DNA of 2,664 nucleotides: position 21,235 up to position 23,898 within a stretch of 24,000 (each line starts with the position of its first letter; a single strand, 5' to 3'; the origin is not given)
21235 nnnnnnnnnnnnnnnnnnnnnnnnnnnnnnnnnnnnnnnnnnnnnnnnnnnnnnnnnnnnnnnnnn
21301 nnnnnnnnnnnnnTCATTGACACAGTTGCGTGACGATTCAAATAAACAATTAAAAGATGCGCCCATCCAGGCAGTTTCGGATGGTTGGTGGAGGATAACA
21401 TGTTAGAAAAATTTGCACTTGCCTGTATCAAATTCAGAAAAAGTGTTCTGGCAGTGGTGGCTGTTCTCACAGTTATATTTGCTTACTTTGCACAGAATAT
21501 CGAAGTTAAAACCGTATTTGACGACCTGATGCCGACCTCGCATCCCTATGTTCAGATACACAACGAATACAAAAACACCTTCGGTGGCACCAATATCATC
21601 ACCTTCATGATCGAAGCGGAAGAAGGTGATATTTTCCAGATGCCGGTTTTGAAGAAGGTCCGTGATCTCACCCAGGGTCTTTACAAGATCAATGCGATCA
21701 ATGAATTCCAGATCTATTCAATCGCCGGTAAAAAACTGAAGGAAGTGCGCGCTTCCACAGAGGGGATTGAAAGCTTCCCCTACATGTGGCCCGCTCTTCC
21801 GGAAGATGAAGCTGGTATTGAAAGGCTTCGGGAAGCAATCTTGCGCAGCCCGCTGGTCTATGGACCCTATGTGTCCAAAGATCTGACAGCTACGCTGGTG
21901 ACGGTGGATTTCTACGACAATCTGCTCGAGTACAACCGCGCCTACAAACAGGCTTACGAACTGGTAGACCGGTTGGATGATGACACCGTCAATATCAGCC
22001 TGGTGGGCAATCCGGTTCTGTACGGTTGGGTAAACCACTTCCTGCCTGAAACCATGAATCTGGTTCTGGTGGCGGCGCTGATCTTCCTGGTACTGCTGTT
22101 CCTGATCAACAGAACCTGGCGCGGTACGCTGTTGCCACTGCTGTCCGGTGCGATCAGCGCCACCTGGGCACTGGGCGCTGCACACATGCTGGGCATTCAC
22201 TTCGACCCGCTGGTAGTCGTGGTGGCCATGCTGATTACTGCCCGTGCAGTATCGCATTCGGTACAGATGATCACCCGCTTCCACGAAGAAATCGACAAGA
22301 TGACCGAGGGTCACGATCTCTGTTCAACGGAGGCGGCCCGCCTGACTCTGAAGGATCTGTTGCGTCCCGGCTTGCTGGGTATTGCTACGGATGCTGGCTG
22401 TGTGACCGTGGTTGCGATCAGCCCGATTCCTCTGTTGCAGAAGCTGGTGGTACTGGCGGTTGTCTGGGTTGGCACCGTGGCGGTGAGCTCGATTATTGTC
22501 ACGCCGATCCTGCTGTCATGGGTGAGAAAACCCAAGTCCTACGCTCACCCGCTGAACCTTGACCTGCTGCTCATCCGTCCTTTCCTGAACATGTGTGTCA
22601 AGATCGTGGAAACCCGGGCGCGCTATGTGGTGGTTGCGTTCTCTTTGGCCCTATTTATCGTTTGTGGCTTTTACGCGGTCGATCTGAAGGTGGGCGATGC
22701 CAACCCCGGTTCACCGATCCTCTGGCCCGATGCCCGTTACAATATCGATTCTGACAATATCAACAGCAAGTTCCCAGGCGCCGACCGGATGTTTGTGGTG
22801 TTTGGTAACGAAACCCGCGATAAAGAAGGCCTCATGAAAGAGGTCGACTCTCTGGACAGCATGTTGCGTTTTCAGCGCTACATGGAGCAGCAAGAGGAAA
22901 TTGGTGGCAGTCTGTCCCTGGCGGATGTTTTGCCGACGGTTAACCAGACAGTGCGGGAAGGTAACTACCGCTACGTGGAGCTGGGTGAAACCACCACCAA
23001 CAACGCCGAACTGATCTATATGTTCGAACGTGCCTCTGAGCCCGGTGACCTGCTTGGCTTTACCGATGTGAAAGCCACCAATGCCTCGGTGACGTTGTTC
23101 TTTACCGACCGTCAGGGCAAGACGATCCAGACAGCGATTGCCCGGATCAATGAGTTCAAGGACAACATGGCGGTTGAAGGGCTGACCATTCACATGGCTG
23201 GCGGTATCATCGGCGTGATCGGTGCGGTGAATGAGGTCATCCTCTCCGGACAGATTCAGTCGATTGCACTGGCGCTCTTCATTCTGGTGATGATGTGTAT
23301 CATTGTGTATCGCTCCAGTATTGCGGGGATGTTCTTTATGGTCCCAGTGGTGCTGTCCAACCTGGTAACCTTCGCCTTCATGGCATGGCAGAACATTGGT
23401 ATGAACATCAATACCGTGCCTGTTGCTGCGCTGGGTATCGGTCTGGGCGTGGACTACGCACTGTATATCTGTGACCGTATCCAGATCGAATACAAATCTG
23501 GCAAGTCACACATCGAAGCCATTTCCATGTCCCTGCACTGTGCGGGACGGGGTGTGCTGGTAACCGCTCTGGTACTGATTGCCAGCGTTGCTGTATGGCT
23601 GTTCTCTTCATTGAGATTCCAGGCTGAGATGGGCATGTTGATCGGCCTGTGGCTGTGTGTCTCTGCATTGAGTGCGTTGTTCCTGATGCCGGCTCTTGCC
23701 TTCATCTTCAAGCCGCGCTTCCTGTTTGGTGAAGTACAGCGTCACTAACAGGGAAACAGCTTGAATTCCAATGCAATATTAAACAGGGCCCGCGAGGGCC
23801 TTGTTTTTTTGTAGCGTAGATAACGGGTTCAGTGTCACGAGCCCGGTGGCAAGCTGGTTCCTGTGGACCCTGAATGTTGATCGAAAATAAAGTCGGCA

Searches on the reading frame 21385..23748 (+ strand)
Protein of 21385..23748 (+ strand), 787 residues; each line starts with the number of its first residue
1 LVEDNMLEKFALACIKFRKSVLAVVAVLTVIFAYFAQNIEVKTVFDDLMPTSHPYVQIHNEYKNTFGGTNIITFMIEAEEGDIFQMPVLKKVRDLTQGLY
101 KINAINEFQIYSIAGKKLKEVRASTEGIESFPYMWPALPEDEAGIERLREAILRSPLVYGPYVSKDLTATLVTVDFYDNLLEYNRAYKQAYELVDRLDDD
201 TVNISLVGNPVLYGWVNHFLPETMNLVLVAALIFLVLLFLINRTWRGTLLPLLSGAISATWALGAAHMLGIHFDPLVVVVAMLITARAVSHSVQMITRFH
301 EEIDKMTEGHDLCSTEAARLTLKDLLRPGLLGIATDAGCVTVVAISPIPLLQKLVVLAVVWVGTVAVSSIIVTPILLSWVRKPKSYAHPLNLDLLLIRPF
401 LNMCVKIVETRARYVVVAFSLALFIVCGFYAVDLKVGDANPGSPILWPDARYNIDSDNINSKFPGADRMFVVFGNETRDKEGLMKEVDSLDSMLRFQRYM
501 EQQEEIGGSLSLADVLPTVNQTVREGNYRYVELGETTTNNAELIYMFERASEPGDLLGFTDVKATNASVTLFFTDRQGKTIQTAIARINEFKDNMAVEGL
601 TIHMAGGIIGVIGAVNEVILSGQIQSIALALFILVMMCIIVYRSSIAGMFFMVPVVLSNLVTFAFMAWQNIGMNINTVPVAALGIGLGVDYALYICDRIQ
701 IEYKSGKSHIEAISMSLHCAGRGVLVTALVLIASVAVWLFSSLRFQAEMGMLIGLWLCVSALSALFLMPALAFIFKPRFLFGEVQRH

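Call 5: search_protein_families(library=pfam, proteins=[window:21385-23748:+], max_evalue=0.01)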
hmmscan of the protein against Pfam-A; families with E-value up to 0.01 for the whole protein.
window:21385-23748:+ (787 aa): 3 families
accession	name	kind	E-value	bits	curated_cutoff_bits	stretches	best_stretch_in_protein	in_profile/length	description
PF03176.21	MMPL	-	3.3e-26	92.5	20.5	2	563-776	86-303/333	MMPL family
PF00873.25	ACR_tran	-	0.00026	19.3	28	1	627-772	339-486/1021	AcrB/AcrD/AcrF family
PF02355.23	SecD_SecF_C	-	0.0041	17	20.5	1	222-381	31-187/189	Protein export membrane protein SecD/SecF, C-terminal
